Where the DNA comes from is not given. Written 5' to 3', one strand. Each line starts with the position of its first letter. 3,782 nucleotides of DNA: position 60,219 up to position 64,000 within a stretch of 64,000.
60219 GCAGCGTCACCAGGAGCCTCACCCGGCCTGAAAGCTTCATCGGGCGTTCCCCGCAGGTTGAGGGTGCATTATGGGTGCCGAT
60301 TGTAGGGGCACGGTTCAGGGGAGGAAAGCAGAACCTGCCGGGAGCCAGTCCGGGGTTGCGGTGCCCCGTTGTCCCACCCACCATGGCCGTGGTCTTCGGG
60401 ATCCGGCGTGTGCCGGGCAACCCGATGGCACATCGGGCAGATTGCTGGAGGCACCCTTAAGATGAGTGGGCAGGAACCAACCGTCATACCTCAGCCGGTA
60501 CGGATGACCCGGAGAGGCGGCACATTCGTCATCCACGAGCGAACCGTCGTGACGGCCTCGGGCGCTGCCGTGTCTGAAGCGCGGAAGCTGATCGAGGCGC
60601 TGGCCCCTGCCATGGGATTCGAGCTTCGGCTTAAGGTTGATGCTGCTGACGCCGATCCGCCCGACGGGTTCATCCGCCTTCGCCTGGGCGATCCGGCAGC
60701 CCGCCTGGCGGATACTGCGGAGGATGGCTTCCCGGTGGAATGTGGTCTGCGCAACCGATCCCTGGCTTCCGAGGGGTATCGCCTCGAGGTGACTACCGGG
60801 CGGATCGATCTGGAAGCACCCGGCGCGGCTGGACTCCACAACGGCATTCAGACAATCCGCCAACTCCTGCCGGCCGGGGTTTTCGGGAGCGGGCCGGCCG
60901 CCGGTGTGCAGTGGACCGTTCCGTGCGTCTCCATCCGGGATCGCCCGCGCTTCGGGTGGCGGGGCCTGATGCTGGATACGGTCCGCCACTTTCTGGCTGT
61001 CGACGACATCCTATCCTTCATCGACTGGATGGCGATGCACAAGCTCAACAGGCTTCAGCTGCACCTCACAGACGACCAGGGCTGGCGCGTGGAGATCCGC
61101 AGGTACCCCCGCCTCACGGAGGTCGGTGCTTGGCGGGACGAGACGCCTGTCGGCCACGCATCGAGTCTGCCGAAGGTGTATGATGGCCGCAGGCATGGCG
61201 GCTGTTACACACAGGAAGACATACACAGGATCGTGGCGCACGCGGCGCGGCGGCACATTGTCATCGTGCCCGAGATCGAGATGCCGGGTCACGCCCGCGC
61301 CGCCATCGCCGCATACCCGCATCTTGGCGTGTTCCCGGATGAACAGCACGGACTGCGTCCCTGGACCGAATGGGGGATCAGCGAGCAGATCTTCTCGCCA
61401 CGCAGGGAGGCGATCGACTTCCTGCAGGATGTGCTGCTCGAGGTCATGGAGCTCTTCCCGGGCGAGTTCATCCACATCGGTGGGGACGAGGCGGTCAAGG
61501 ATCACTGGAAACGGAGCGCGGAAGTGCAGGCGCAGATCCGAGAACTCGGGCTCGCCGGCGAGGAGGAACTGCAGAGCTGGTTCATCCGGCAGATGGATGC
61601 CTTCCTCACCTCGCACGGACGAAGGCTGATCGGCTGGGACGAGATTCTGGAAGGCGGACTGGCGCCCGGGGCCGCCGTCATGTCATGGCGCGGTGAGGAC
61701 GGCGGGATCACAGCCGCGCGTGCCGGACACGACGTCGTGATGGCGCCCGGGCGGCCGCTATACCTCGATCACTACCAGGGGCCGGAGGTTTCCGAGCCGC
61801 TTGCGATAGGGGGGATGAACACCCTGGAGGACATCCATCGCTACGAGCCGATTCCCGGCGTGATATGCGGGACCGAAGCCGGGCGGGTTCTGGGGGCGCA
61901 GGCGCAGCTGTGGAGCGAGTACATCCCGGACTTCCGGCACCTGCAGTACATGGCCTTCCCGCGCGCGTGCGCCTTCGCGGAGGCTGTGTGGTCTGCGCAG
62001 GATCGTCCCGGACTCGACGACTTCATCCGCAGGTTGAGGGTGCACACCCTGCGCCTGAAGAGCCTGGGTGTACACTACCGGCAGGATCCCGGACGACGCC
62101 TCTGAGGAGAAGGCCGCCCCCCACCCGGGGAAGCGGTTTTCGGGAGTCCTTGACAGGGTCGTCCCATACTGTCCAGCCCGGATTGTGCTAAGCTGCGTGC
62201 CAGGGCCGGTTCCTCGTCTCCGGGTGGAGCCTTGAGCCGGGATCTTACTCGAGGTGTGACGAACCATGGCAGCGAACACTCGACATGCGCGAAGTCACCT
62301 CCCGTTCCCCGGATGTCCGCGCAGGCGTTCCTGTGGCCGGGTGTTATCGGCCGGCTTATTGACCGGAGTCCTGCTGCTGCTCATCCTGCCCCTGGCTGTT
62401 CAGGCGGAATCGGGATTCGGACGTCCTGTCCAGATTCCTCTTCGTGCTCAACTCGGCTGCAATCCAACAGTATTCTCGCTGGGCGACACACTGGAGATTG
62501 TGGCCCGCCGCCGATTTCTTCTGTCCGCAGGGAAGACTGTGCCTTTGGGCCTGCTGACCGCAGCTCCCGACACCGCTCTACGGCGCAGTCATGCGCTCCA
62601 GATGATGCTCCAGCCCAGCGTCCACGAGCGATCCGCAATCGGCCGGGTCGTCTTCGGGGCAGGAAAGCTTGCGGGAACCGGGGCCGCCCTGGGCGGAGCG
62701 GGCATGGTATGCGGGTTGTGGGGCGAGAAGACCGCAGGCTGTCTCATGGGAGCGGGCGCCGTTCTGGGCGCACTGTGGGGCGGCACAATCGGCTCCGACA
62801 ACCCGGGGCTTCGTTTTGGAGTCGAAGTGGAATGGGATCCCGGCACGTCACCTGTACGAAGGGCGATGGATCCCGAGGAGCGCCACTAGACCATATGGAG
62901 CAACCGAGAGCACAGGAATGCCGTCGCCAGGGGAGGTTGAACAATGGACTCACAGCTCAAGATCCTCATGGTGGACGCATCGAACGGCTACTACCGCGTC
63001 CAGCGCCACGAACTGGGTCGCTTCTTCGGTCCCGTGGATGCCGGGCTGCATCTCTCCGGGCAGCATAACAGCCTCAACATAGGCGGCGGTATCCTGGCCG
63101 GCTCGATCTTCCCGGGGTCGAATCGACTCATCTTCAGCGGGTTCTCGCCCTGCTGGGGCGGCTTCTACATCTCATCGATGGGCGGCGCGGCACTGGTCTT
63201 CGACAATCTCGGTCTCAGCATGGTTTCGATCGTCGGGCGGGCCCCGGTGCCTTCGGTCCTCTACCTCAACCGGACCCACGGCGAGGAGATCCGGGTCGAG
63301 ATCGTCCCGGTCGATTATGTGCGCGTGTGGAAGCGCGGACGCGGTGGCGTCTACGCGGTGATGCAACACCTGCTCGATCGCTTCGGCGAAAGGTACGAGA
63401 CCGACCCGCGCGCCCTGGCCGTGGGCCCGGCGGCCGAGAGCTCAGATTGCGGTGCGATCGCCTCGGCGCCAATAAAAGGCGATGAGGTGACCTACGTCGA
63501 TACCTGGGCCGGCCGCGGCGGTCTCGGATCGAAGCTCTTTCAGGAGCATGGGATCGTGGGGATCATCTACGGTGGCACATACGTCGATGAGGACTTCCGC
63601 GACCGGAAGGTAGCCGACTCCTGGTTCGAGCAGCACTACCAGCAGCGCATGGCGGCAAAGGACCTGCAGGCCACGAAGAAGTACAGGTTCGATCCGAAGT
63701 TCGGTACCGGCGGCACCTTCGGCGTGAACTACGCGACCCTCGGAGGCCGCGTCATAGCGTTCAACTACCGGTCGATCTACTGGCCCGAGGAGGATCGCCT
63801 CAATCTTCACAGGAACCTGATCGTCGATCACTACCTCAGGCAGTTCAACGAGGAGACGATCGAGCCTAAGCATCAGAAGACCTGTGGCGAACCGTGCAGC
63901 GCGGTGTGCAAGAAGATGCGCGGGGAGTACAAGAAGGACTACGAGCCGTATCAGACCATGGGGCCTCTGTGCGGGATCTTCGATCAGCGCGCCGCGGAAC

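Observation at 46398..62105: Non-PUL N-glycan harvesting locus: PNGase F + 2x GH38 + GH130 + SSF importer + CBM9-like + GH20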

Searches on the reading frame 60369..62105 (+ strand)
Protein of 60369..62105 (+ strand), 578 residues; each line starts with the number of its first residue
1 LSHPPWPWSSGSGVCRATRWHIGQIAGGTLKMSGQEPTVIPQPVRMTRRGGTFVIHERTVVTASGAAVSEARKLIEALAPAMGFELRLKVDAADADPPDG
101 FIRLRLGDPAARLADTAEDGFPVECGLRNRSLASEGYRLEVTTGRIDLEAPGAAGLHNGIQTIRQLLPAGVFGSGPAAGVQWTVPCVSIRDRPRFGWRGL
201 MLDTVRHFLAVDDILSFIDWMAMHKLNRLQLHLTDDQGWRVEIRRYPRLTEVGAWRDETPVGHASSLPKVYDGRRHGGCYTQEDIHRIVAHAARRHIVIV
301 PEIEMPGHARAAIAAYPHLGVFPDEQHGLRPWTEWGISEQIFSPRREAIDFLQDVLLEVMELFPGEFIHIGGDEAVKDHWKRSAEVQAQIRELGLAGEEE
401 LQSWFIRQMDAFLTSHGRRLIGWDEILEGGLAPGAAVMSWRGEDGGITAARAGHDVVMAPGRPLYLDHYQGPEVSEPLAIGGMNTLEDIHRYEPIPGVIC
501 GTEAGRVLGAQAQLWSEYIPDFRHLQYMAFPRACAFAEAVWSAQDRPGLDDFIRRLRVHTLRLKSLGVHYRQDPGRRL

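Call 4: search_protein_families(library=pfam, proteins=[window:60369-62105:+], max_evalue=0.01)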
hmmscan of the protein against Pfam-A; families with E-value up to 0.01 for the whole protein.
window:60369-62105:+ (578 aa): 2 families
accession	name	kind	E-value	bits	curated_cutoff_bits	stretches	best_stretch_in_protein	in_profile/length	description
PF00728.28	Glyco_hydro_20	-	6.5e-113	378.1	22.3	1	195-543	1-347/348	Glycosyl hydrolase family 20, catalytic domain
PF02838.20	Glyco_hydro_20b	-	1.8e-20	74.4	26.1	1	37-191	2-123/124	Glycosyl hydrolase family 20, domain 2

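Call 8: search_protein_families(library=ncbifam, proteins=[window:60369-62105:+], max_evalue=0.001)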
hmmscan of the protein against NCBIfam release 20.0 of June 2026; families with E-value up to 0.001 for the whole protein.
window:60369-62105:+ (578 aa): 0 families

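Call 75: search_solved_structures(query=window:60462-62105:+, max_evalue=1e-20)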
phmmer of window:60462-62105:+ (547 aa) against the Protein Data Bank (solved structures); distinct sequences matched with E-value up to 1e-20: 34.
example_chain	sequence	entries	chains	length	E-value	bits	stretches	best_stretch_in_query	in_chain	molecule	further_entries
3rcn_A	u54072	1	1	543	1.1e-135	456.6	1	97-541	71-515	Beta-N-acetylhexosaminidase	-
6q63_A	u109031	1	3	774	1.2e-125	423.4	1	102-526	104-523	Beta-hexosaminidase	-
7cbn_A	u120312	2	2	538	4.6e-105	355.5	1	98-541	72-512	Beta-N-acetylhexosaminidase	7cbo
7dup_A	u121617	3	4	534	5.9e-99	335.3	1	98-528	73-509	Beta-N-acetylhexosaminidase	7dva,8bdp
7dvb_A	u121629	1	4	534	2.9e-98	333.1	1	98-528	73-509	Beta-N-acetylhexosaminidase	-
6ezr_A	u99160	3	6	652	7.7e-85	288.7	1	98-541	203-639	Beta-N-acetylglucosaminidase Nag2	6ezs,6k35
6ezt_A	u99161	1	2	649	9.8e-84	285.1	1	98-541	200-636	Beta-N-acetylglucosaminidase Nag2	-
8pxu_A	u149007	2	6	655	4.6e-82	279.6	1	102-541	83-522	Beta-N-acetylhexosaminidase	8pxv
8pxt_A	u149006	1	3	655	2.6e-81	277.1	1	102-541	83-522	Beta-N-acetylhexosaminidase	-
8bbl_A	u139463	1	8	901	2.9e-73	250.5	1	98-539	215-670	Beta-N-acetylhexosaminidase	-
3gh4_A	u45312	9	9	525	1.2e-72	248.5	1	3-543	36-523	beta-hexosaminidase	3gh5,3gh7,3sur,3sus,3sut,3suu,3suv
6je8_A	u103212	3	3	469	1.7e-72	248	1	100-529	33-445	Beta-N-acetylhexosaminidase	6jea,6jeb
4c7d_A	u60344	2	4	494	9.1e-62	212.6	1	92-543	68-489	BETA-N-ACETYLHEXOSAMINIDASE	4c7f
4pys_A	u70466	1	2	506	1.2e-61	212.1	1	97-530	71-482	beta-N-acetylhexosaminidase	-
4c7g_A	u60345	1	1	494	1.9e-61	211.5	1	91-543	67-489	BETA-N-ACETYLHEXOSAMINIDASE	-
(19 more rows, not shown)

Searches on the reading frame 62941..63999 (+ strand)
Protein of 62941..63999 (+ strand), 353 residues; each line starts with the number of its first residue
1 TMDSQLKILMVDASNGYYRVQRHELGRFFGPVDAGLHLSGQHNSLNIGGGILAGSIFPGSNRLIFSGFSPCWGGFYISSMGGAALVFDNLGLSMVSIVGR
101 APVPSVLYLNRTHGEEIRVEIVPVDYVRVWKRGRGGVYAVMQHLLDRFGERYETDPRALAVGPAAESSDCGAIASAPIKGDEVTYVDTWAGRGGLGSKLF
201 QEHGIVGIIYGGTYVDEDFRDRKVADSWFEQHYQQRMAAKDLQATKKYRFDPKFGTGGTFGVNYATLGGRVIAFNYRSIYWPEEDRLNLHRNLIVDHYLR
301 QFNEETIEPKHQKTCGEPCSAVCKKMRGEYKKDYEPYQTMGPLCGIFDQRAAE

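Call 66: search_protein_families(library=pfam, proteins=[window:62941-63999:+], max_evalue=0.001)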
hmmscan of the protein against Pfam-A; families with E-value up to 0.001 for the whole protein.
window:62941-63999:+ (353 aa): 1 family
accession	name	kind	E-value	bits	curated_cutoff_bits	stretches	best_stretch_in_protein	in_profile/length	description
PF02730.20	AFOR_N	-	3.1e-18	66.7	29.8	1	32-212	41-198/199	Aldehyde ferredoxin oxidoreductase, N-terminal domain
